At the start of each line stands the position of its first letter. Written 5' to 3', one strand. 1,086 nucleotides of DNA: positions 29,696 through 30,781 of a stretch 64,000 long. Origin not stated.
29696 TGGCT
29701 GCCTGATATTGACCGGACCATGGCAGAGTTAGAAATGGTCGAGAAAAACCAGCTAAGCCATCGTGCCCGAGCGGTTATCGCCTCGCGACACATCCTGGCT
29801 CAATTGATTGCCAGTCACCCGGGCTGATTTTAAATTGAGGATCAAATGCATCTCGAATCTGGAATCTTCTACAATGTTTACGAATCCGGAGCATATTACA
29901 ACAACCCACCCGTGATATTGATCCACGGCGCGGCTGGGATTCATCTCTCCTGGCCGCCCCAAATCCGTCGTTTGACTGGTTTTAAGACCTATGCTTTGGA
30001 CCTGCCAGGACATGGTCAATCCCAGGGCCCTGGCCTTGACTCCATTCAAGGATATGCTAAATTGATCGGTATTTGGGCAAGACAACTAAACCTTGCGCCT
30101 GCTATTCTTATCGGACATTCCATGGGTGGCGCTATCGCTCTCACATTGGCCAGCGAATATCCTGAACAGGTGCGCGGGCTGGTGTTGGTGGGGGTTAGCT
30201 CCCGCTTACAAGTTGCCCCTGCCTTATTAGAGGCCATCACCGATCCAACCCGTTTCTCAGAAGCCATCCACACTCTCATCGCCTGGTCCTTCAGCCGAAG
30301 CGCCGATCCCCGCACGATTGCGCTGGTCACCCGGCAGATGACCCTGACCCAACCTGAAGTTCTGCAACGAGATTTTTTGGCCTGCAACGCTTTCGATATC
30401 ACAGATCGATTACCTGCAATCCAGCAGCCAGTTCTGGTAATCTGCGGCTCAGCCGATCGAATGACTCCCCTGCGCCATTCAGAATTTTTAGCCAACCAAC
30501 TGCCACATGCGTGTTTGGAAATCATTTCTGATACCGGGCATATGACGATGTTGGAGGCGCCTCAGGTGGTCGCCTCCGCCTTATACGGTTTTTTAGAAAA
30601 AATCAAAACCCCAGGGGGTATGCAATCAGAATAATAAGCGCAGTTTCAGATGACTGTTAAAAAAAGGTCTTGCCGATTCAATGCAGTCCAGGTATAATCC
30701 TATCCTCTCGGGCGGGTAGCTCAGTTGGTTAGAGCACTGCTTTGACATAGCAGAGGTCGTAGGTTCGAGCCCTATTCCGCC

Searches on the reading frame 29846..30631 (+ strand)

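Call 52: search_protein_families(library=pfam, proteins=[window:29846-30631:+], max_evalue=0.00001)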
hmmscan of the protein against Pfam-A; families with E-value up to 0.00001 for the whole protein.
window:29846-30631:+ (262 aa): 4 families
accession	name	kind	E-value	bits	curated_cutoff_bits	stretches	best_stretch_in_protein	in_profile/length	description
PF00561.26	Abhydrolase_1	-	1.9e-33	116.6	25.8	1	21-239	1-245/245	alpha/beta hydrolase fold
PF12697.13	Abhydrolase_6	-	2.5e-24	87.6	26.3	1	23-245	1-217/217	Alpha/beta hydrolase family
PF12146.15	Hydrolase_4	-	8.6e-22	78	27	1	25-237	9-237/239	Serine aminopeptidase, S33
PF00975.26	Thioesterase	-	4.6e-08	34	26.4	1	22-242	2-218/226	Thioesterase domain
